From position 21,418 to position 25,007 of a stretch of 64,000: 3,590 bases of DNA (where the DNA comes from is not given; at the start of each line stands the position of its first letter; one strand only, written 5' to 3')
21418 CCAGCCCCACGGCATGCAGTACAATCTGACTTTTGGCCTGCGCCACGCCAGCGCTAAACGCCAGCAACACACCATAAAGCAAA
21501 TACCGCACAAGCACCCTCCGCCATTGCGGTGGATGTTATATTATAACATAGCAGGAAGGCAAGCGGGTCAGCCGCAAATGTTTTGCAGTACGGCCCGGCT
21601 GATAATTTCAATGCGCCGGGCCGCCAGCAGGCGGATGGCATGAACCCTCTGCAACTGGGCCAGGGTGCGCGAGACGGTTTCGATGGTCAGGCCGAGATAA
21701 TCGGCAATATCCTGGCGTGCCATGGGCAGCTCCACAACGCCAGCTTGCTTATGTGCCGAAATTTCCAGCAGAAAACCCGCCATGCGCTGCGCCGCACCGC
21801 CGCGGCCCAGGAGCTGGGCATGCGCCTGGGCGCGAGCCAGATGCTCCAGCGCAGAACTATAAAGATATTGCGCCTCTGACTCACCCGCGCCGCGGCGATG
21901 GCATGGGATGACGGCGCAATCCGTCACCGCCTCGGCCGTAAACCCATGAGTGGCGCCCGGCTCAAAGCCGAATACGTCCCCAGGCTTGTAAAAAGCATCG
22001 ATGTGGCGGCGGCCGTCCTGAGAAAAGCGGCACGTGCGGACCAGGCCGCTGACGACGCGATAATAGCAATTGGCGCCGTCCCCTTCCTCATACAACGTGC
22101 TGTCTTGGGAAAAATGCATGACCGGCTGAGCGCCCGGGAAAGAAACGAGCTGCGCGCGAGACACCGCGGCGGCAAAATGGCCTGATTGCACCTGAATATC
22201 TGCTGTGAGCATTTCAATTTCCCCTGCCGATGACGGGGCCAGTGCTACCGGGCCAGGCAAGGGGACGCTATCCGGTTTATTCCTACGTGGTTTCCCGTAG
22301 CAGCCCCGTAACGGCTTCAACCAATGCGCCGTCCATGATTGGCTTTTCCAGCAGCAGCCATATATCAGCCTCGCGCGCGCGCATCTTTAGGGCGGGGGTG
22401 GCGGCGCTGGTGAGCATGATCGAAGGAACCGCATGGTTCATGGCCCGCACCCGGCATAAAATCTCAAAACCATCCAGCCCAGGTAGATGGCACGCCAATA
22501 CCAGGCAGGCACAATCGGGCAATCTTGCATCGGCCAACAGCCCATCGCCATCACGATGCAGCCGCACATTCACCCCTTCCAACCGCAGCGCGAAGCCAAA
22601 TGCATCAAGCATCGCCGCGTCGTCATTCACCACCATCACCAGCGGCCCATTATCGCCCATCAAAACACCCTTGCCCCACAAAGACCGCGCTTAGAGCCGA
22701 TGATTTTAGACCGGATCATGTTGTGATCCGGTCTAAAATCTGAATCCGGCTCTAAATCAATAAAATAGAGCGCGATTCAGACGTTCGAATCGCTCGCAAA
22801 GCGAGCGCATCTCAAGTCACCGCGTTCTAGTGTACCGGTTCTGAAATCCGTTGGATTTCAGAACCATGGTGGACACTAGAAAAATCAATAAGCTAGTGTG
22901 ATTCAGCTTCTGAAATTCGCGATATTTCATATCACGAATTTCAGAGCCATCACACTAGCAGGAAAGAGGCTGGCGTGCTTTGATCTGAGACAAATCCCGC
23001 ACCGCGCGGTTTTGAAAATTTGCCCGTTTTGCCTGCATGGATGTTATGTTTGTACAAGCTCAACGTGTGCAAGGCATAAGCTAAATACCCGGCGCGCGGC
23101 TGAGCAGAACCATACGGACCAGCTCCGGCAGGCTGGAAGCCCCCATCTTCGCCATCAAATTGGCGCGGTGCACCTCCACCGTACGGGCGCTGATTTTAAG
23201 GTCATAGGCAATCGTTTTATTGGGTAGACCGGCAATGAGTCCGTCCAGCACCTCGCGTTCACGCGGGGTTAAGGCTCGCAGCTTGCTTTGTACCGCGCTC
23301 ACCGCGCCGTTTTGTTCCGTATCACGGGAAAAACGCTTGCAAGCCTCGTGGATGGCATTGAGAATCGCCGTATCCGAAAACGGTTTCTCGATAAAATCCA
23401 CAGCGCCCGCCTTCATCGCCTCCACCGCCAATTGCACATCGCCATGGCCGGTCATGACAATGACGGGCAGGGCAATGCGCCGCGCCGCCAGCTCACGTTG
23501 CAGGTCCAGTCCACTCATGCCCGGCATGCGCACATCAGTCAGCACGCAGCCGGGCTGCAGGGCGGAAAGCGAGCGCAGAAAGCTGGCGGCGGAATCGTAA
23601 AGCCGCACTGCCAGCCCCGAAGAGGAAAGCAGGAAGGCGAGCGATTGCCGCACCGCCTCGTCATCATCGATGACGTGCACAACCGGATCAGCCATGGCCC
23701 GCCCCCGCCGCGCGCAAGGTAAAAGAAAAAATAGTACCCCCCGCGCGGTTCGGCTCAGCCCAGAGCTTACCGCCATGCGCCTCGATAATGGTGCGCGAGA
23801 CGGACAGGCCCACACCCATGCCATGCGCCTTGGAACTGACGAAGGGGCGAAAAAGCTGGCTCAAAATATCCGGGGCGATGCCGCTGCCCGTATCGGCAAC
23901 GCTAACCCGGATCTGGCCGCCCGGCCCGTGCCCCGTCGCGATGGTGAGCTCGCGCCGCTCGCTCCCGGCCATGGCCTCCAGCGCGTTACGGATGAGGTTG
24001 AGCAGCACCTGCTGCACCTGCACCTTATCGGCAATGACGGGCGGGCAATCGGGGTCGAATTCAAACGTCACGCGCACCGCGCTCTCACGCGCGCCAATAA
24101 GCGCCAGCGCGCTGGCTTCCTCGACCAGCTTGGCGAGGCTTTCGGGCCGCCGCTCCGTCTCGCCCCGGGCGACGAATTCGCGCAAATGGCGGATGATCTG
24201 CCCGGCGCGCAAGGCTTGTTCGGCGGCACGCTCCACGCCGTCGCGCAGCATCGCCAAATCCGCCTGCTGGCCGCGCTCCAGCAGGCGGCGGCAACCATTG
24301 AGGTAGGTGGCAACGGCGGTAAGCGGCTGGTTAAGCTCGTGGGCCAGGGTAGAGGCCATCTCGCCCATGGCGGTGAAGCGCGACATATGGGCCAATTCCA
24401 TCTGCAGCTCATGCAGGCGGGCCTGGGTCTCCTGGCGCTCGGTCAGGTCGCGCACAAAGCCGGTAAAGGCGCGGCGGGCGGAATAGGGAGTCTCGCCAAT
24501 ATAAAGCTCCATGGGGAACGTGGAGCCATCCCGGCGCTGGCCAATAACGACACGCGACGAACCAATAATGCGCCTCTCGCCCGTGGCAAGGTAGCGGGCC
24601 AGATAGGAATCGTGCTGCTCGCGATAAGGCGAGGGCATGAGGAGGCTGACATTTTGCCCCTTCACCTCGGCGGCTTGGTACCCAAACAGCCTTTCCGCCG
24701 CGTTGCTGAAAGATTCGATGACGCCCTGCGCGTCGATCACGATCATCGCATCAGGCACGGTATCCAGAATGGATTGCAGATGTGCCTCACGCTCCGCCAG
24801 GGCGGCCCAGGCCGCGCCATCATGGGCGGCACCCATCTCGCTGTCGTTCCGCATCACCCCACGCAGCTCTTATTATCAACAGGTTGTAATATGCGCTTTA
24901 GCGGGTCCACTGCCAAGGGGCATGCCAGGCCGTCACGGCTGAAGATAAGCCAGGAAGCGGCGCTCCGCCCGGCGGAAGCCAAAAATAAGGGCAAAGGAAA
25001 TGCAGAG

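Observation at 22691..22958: Dense family of modular, CTAG-bounded palindromic intergenic repeats (mosaic elements) at 8 or more loci in 64 kb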

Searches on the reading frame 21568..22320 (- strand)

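Call 48: search_protein_families(library=pfam, proteins=[window:21568-22320:-], max_evalue=0.001)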
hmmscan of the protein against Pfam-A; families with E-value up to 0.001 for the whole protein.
window:21568-22320:- (250 aa): 3 families
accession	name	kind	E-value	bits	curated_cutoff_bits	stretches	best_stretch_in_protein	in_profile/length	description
PF13545.12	HTH_Crp_2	-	1.2e-17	64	27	1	178-247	1-69/70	Crp-like helix-turn-helix domain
PF00325.26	Crp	-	9.3e-14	51.3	21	1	198-225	1-28/32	Bacterial regulatory proteins, crp family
PF00027.35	cNMP_binding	-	8.3e-12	45.4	27.5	1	68-137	2-74/89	Cyclic nucleotide-binding domain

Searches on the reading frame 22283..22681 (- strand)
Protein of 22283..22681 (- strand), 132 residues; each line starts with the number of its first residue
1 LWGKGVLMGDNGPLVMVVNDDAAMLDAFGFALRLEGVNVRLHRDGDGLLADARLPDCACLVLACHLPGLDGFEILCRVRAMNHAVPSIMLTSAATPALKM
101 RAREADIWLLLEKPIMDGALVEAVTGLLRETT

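Call 47: search_protein_families(library=pfam, proteins=[window:22283-22681:-], max_evalue=0.001)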
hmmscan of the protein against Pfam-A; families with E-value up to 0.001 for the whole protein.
window:22283-22681:- (132 aa): 1 family
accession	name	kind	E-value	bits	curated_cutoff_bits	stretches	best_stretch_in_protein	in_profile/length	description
PF00072.30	Response_reg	-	1e-15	58.3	30.2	1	15-124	1-110/111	Response regulator receiver domain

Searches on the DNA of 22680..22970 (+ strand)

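Call 25: search_dna_similar(query=window:22680-22970:+, collection=plasmids, mode=distant, max_evalue=0.001, max_rows=40)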
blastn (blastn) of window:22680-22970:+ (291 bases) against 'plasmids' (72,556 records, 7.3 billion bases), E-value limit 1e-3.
Records with a match: 19; places in all: 19; records where one place covers at least 80% of the query: 0.
Best place of each record, by identity: 80-90% 13; 60-80% 6.
By first word of the organism name: Rhizobium 19.
By predicted mobility (MOB-suite, as given by PLSDB): non-mobilizable 13; conjugative 5; mobilizable 1.
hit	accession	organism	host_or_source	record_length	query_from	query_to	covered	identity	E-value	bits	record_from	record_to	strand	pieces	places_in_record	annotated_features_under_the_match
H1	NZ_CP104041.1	Rhizobium sp. WSM4643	Pisum sativum,Cell culture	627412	5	92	30%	74.2%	9e-7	61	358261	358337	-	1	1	none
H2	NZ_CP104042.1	Rhizobium sp. WSM4643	Pisum sativum,Cell culture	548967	9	92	29%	74.1%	1e-5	58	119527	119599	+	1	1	chemotaxis protein CheW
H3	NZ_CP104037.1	Rhizobium sp. SRDI969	Pisum sativum,Cell culture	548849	9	91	29%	73.8%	4e-5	56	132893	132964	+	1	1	chemotaxis protein CheW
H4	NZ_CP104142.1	Rhizobium sp. WSM1274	Vicia sp.,cell culture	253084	10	92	29%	72.6%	5e-4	52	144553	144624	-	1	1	chemotaxis protein CheW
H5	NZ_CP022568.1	Rhizobium leguminosarum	Root nodule,Pisum sativum root-nodule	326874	13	92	27%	74.1%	4e-5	55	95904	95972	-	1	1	none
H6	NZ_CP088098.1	Rhizobium sp. SU303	cell culture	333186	13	92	27%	74.1%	4e-5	55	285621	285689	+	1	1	none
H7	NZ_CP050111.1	Rhizobium leguminosarum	Trifolium repens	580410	46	92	16%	89.4%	3e-7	64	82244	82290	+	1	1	none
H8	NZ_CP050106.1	Rhizobium leguminosarum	Trifolium repens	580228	46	92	16%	89.4%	3e-7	64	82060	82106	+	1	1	none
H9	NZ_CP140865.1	Rhizobium leguminosarum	Trifolium pratense,whole organism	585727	46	92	16%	89.4%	3e-7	64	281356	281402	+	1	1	none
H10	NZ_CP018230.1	Rhizobium leguminosarum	Vavilovia formosa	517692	45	92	16%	87.5%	1e-5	57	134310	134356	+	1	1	none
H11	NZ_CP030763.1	Rhizobium leguminosarum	Genomic DNA from Bacterial pure culture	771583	46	92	16%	87.2%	3e-6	59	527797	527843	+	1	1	none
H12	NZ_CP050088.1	Rhizobium leguminosarum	Trifolium pratense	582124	46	92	16%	87.2%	3e-6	59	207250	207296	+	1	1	none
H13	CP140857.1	Rhizobium ruizarguesonis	Trifolium pratense,whole organism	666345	46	92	16%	87.2%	3e-6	59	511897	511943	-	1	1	none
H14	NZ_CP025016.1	Rhizobium leguminosarum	Lotus corniculatus,Bacteria culture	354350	46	92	16%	85.1%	1e-4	55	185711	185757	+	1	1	none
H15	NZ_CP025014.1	Rhizobium leguminosarum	Lotus corniculatus,Bacteria culture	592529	50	92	15%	88.4%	4e-5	56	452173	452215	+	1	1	none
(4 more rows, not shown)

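Call 26: get_annotated_region(hit=H1, flank=600)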
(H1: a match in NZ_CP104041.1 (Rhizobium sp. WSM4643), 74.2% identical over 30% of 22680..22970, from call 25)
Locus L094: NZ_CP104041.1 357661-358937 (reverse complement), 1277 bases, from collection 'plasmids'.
description: Rhizobium sp. WSM4643 plasmid pWSM4643_1, complete sequence
organism: Rhizobium sp. WSM4643 (NCBI taxid 3138253)
taxonomy: Bacteria; Pseudomonadota; Alphaproteobacteria; Hyphomicrobiales; Rhizobiaceae; Rhizobium; Rhizobium sp. WSM4643
host: -; source: Pisum sativum,Cell culture; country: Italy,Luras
typing (MOB-suite, as given by PLSDB): non-mobilizable
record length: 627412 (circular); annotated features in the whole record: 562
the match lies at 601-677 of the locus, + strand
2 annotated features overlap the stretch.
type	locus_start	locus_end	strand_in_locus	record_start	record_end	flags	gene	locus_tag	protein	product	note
CDS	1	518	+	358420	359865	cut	-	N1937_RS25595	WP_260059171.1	aldehyde dehydrogenase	-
CDS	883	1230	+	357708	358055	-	-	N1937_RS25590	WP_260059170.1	DUF488 domain-containing protein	-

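Call 27: get_annotated_region(hit=H7, flank=600)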
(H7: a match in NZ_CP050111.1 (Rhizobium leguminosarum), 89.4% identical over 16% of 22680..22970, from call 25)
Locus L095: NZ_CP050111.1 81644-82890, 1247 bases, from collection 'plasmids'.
description: Rhizobium leguminosarum bv. trifolii strain 3B plasmid pRL3b1, complete sequence
organism: Rhizobium leguminosarum (NCBI taxid 386)
taxonomy: Bacteria; Pseudomonadota; Alphaproteobacteria; Hyphomicrobiales; Rhizobiaceae; Rhizobium; Rhizobium leguminosarum
host: -; source: Trifolium repens; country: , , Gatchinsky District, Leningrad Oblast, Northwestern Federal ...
typing (MOB-suite, as given by PLSDB): non-mobilizable; replicon rep_cluster_841
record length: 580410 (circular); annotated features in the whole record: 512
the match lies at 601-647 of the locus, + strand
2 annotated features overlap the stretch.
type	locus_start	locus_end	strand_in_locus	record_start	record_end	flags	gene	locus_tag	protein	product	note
CDS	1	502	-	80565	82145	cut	-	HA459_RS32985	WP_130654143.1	cytochrome ubiquinol oxidase subunit I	GO:0019646 - aerobic electron transport chain [Evidence IEA]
CDS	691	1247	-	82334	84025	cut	-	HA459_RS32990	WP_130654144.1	amino acid ABC transporter ATP-binding/permease protein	-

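Call 52: search_dna_similar(query=L094:604-716:+, collection=plasmids, mode=distant, max_evalue=0.00001, max_rows=30, rows=spread)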
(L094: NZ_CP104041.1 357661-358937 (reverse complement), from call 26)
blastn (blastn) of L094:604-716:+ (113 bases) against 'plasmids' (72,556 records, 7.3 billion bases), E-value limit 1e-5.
Records with a match: 405; places in all: 1491; records where one place covers at least 80% of the query: 369.
Best place of each record, by identity: >=99% 2; 95-99% 17; 90-95% 59; 80-90% 245; 60-80% 82.
By first word of the organism name: Rhizobium 346; Sinorhizobium 57; Pararhizobium 1; Mesorhizobium 1.
By predicted mobility (MOB-suite, as given by PLSDB): non-mobilizable 196; conjugative 116; mobilizable 93.
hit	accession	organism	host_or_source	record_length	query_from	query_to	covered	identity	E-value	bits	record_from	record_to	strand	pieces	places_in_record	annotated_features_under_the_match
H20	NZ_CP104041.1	Rhizobium sp. WSM4643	Pisum sativum,Cell culture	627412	1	113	100%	100.0%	1e-50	205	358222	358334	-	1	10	none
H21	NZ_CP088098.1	Rhizobium sp. SU303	cell culture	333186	6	113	96%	93.5%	3e-38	164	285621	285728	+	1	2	none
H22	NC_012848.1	Rhizobium leguminosarum bv. trifolii WSM1325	-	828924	3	113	98%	90.1%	2e-34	151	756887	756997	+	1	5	none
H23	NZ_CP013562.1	Rhizobium phaseoli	Phaseolus vulgaris,Whole ...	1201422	4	113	97%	90.0%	7e-34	150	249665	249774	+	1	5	record has no annotation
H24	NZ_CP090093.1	Rhizobium leguminosarum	Galega,Cell culture,Plant nodule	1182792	6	113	96%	90.7%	2e-34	150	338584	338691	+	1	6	record has no annotation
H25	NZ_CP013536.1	Rhizobium phaseoli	Phaseolus vulgaris,Whole ...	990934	4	113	97%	89.1%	9e-33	145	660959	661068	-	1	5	none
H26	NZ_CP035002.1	Rhizobium acidisoli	Phaseolus vulgaris,root nodule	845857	6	113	96%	89.8%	9e-33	146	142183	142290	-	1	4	ABC transporter ATP-binding protein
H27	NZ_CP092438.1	Rhizobium sp. K102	Phaseolus vulgaris,Cell culture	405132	6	113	96%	89.8%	9e-33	146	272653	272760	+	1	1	sensor histidine kinase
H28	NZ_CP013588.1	Rhizobium phaseoli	Phaseolus vulgaris,Whole ...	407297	6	113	96%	89.8%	1e-31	142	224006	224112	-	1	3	DedA family protein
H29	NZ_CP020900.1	Rhizobium phaseoli Brasil 5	Phaseolus vulgaris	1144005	4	113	97%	88.2%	5e-30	137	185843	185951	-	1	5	record has no annotation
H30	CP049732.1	Rhizobium leguminosarum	Pisum sativum,Pisum sativum nodules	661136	3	113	98%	87.4%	1e-30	138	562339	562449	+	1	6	none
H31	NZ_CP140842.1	Rhizobium ruizarguesonis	Trifolium pratense,whole organism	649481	7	113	95%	89.7%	3e-32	144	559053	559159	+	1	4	none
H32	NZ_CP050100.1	Rhizobium leguminosarum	Trifolium pratense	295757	6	113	96%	88.9%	1e-31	141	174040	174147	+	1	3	none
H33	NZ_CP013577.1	Rhizobium phaseoli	Phaseolus vulgaris,Whole ...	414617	6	113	96%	88.9%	1e-30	138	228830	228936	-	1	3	DedA family protein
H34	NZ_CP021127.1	Rhizobium sp. Kim5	Phaseolus vulgaris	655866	6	113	96%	88.3%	4e-31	141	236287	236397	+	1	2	none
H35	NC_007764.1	Rhizobium etli CFN 42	-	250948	5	113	96%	87.2%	2e-28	131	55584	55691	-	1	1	none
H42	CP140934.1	Sinorhizobium meliloti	Medicago lupulina,whole organism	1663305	1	112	99%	75.7%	2e-9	69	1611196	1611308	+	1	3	none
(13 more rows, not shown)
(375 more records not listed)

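Call 53: get_annotated_region(hit=H42, flank=150)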
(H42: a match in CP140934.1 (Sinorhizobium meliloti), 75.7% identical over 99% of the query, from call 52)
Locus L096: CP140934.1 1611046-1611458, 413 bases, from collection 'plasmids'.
description: Sinorhizobium meliloti strain ml28 plasmid pSymB, complete sequence
organism: Sinorhizobium meliloti (NCBI taxid 382)
taxonomy: Bacteria; Pseudomonadota; Alphaproteobacteria; Hyphomicrobiales; Rhizobiaceae; Sinorhizobium; Sinorhizobium meliloti
host: -; source: Medicago lupulina,whole organism; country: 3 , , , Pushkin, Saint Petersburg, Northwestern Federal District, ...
typing (MOB-suite, as given by PLSDB): mobilizable; relaxase MOBQ
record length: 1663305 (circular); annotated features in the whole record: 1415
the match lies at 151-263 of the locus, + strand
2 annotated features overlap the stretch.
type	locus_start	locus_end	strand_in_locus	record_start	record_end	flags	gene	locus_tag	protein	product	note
CDS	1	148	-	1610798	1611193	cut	-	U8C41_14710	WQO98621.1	sensory rhodopsin transducer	-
CDS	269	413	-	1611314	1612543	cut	-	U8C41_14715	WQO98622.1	D-arabinono-1,4-lactone oxidase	-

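Call 54: get_annotated_region(hit=H35, flank=150)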
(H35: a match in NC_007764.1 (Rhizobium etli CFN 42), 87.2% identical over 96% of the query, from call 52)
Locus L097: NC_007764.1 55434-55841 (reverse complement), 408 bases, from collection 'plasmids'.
description: Rhizobium etli CFN 42 plasmid p42c, complete sequence
organism: Rhizobium etli CFN 42 (NCBI taxid 347834)
taxonomy: Bacteria; Pseudomonadota; Alphaproteobacteria; Hyphomicrobiales; Rhizobiaceae; Rhizobium; Rhizobium etli; Rhizobium etli CFN 42
host: -; source: -; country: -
typing (MOB-suite, as given by PLSDB): non-mobilizable; replicon rep_cluster_841
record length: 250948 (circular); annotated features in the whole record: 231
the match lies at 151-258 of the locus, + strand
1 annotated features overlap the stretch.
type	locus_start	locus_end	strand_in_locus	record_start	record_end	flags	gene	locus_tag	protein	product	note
CDS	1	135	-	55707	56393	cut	-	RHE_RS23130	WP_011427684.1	response regulator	GO:0000160 - phosphorelay signal transduction system [Evidence IEA]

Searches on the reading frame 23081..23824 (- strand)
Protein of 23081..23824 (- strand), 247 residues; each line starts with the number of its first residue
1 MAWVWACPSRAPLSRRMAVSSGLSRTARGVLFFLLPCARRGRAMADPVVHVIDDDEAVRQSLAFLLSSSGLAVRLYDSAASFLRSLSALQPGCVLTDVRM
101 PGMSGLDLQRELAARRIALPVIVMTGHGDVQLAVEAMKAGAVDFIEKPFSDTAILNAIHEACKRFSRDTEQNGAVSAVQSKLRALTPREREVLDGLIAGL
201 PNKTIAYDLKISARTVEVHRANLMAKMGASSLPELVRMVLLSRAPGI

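Call 47: search_protein_families(library=pfam, proteins=[window:23081-23824:-], max_evalue=0.001)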
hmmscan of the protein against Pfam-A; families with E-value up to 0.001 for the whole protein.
window:23081-23824:- (247 aa): 3 families
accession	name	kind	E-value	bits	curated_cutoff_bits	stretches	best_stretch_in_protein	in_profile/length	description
PF00072.30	Response_reg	-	7.6e-30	103.8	30.2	1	49-158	1-110/111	Response regulator receiver domain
PF00196.25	GerE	-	4.3e-22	77.9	23.5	1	184-239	2-57/57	Bacterial regulatory proteins, luxR family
PF08281.18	Sigma70_r4_2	-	0.00018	21.5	25.7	0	178-226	4-53/54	Sigma-70, region 4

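Call 89: find_homologous_proteins(query=window:23081-23824:-, max_evalue=1e-40)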
Query window:23081-23824:- (247 aa): 7933 proteins with E <= 1e-40 among 8000 candidates; the best 120 are listed.
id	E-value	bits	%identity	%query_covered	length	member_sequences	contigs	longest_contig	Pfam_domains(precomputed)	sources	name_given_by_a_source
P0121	2.7e-112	392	92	83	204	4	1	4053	PF00196.26,PF00072.31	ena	-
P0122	2.0e-103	363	86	83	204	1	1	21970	PF00196.26,PF08281.19,PF00072.31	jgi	jgi:two-component system, LuxR family, response regulator FixJ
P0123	8.7e-103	361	84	83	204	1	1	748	PF00196.26,PF08281.19,PF00072.31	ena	-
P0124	2.1e-101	356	83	83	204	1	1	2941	PF00196.26,PF08281.19,PF00072.31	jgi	jgi:two-component system, LuxR family, response regulator FixJ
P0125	2.2e-101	356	83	83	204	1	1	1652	PF00196.26,PF00072.31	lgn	-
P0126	3.0e-100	352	84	82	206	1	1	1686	PF00196.26,PF00072.31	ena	-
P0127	9.8e-100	351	83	83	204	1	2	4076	PF00196.26,PF00072.31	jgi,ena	jgi:two-component system response regulator FixJ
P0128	4.4e-99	349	83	83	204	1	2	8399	PF00196.26,PF08281.19,PF00072.31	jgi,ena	-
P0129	6.4e-99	348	82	83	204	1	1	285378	PF00196.26,PF08281.19,PF00072.31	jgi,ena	jgi:two-component system response regulator FixJ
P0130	1.6e-96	340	80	83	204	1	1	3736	PF00196.26,PF00072.31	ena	-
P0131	2.0e-96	340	82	83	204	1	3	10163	PF00196.26,PF00072.31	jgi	jgi:two-component system, LuxR family, response regulator FixJ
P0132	3.2e-94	333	80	81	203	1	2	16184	PF00196.26,PF08281.19,PF00072.31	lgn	-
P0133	5.4e-94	332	80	83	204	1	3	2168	PF00196.26,PF00072.31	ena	-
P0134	6.8e-94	332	78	83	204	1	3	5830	PF00196.26,PF00072.31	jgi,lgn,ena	-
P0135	7.2e-94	332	81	81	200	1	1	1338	PF00196.26,PF08281.19,PF00072.31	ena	-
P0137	1.7e-93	330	79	82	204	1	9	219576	PF00196.26,PF08281.19,PF00072.31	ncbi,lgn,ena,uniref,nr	ncbi:response regulator FixJ [Acidocella sp.]|uniref:response regulator FixJ n=1 Tax=Acidocella sp. 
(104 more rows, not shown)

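Call 90: find_encoding_contigs(protein=P0121, flank=2000, max_places=1)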
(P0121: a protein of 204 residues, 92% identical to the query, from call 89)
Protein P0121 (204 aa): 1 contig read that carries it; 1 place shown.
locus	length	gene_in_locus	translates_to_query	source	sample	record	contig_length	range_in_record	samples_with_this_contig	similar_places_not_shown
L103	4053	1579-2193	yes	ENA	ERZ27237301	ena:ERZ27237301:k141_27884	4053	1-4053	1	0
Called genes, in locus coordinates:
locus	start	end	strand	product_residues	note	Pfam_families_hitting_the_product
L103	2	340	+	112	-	?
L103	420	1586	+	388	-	PF00989:PAS, PF13188:PAS_8, PF08448:PAS_4, PF13426:PAS_9, PF24820:Diguanyl_cycl_sensor (faint), PF00512:HisKA, PF02518:HATPase_c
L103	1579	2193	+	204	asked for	PF00072:Response_reg, PF00196:GerE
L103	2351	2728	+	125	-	PF00072:Response_reg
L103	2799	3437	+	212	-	PF00027:cNMP_binding, PF13545:HTH_Crp_2, PF00325:Crp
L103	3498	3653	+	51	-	-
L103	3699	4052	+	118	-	?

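Call 91: find_encoding_contigs(protein=P0122, flank=2000, max_places=1)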
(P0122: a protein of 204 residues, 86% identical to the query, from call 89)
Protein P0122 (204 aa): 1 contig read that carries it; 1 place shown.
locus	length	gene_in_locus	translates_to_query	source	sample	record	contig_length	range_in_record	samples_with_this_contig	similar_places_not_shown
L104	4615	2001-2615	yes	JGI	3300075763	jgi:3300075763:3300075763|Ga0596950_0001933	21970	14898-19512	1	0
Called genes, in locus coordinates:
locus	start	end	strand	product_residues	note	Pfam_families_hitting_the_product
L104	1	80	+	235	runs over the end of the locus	PF00528:BPD_transp_1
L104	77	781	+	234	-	PF00528:BPD_transp_1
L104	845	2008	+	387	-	PF00989:PAS, PF08448:PAS_4 (weak), PF13188:PAS_8 (weak), PF24820:Diguanyl_cycl_sensor (weak), PF13426:PAS_9, PF00512:HisKA, PF02518:HATPase_c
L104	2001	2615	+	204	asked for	PF00072:Response_reg, PF08281:Sigma70_r4_2 (faint), PF00196:GerE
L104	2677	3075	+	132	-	PF00072:Response_reg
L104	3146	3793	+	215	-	PF00027:cNMP_binding, PF13545:HTH_Crp_2, PF00325:Crp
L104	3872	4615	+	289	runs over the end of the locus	PF01297:ZnuA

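Call 92: find_encoding_contigs(protein=P0137, flank=2000, max_places=1)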
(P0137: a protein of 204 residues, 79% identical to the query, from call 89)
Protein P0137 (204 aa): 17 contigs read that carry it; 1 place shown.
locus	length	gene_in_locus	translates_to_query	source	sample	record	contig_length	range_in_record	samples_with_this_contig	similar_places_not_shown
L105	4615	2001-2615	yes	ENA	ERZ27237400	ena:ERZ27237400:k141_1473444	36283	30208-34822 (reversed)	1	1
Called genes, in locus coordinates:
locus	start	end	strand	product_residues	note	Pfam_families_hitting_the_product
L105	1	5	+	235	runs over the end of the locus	PF00528:BPD_transp_1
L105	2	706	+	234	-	PF00528:BPD_transp_1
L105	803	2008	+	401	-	PF00989:PAS, PF13188:PAS_8 (weak), PF08448:PAS_4 (weak), PF13426:PAS_9, PF00512:HisKA, PF02518:HATPase_c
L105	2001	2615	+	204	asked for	PF00072:Response_reg, PF08281:Sigma70_r4_2 (weak), PF00196:GerE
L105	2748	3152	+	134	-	PF00072:Response_reg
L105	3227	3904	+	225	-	PF00027:cNMP_binding, PF13545:HTH_Crp_2, PF00325:Crp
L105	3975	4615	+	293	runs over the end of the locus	PF01297:ZnuA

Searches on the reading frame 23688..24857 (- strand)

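Call 104: search_protein_families(library=pfam, proteins=[window:23688-24857:-], max_evalue=0.000001)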
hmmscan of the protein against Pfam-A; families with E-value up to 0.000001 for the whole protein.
window:23688-24857:- (389 aa): 7 families
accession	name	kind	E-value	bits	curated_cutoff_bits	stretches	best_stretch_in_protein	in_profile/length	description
PF02518.31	HATPase_c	-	2.7e-25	89.4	26.4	1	277-383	2-109/111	Histidine kinase-, DNA gyrase B-, and HSP90-like ATPase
PF00989.32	PAS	-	5.9e-17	62.2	22.6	1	26-137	2-112/113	PAS fold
PF13426.13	PAS_9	-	2.7e-11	44.1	27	1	35-140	1-103/103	PAS domain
PF08448.16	PAS_4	-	2.1e-10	41.2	23.1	1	31-142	1-109/110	PAS fold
PF00512.31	HisKA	-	4.6e-09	36.6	26.9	1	164-229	2-61/66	His Kinase A (phospho-acceptor) domain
PF13188.13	PAS_8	-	6.1e-08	32.7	21.8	1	26-77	2-50/65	PAS domain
PF24820.1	Diguanyl_cycl_sensor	-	5.9e-07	29.8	28.1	1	32-124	3-97/109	Diguanylate cyclase-like sensor domain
